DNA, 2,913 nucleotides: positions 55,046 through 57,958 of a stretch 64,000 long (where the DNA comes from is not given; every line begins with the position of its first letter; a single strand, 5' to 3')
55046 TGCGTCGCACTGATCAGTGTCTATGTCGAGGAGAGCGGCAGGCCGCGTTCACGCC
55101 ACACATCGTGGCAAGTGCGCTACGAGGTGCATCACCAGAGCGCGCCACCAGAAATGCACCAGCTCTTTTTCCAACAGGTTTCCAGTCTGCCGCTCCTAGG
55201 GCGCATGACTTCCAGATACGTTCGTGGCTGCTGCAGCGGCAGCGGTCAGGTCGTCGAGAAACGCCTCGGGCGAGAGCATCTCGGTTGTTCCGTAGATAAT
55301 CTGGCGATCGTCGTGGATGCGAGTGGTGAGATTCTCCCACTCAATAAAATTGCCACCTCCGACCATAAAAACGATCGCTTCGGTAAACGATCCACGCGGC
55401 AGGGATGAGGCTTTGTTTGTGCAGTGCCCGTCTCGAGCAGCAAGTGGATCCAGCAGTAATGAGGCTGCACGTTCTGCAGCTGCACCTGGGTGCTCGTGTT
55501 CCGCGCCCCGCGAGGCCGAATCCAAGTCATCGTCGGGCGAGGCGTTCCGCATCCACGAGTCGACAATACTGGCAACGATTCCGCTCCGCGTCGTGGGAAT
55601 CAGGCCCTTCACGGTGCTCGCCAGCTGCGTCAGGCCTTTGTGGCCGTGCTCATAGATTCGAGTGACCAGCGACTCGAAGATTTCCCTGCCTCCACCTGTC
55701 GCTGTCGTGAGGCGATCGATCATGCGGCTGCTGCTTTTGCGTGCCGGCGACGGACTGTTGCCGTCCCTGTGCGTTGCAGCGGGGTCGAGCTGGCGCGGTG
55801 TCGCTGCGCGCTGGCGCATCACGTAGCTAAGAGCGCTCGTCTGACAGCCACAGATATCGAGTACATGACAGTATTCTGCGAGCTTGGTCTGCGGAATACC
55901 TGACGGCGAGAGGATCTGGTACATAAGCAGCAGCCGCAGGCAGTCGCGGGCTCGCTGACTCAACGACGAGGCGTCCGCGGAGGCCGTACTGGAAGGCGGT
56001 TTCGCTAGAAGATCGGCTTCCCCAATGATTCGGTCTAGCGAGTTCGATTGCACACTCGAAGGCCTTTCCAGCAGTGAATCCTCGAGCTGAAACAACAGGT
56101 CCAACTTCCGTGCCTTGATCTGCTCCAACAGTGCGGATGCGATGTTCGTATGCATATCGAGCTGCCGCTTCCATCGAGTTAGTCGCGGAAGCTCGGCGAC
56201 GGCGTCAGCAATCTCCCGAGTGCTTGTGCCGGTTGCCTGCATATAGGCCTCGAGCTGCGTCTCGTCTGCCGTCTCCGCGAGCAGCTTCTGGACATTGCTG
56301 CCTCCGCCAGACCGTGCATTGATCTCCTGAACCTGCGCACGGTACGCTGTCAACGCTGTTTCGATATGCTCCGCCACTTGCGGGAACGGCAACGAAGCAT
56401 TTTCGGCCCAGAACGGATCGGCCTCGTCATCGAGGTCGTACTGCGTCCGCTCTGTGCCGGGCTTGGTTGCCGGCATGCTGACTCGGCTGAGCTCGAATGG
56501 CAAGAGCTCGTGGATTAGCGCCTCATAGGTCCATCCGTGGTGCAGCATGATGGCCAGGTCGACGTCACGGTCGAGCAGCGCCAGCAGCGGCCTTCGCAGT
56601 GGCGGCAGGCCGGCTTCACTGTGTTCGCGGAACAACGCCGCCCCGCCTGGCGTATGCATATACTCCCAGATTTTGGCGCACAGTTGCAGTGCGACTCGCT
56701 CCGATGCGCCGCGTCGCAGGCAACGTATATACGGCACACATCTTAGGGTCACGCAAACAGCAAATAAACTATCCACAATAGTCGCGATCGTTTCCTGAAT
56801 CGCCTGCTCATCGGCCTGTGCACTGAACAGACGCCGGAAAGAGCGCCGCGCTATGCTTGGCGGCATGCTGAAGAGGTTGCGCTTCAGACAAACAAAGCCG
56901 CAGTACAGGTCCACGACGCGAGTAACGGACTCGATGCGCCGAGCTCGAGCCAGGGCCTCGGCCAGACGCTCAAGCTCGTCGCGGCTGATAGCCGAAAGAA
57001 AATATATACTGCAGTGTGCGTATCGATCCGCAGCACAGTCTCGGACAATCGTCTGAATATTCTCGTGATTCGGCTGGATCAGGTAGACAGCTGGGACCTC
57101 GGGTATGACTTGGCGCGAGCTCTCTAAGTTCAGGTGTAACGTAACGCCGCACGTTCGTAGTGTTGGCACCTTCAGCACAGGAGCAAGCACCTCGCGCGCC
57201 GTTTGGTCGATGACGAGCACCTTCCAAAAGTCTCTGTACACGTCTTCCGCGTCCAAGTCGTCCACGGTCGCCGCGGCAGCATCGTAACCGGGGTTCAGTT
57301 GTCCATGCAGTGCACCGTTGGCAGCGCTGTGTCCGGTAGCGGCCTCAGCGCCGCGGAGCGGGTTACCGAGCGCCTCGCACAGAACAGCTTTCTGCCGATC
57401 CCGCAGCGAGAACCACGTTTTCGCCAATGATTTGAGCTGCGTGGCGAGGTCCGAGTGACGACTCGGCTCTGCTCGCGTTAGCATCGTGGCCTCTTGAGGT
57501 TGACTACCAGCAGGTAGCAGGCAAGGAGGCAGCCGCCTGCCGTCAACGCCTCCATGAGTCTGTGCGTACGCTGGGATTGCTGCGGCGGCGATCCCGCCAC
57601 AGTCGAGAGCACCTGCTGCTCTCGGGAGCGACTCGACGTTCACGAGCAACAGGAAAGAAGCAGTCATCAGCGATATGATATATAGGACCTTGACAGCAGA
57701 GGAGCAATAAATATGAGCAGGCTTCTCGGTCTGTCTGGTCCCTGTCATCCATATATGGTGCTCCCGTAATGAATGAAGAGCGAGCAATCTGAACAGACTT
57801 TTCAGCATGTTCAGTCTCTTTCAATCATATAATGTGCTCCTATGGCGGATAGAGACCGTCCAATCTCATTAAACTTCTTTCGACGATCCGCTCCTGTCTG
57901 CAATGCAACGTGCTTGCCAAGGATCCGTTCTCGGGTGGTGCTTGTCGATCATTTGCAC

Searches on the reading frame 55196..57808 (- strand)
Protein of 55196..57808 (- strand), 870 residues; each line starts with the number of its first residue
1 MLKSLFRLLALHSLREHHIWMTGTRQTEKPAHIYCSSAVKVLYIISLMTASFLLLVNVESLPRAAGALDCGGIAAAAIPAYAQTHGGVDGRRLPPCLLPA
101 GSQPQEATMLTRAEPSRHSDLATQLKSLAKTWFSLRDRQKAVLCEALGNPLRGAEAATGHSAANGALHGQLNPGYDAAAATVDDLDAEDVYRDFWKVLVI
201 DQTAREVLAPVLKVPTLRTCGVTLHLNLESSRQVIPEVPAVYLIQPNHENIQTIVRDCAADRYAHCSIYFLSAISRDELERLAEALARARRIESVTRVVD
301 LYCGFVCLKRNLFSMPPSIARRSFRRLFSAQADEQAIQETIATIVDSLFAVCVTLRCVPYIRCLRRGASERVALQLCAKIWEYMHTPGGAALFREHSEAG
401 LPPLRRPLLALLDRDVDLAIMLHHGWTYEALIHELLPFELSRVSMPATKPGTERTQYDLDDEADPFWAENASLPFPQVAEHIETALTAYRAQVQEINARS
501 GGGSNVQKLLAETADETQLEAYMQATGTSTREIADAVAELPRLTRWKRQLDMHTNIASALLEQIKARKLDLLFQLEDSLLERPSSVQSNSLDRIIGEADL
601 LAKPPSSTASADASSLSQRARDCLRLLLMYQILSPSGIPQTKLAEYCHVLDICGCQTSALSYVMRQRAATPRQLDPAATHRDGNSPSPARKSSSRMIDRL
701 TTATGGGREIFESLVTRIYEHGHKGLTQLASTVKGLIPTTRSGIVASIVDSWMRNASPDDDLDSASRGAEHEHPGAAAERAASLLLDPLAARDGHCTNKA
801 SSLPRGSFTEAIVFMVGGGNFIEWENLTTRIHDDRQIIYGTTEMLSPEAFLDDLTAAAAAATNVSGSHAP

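Call 48: search_protein_families(library=pfam, proteins=[window:55196-57808:-], max_evalue=0.00001)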
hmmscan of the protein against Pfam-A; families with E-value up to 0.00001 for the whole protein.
window:55196-57808:- (870 aa): 1 family
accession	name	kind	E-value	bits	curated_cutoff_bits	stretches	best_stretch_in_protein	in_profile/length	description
PF00995.28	Sec1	-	3.9e-99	333.8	30.7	1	196-853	1-575/575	Sec1 family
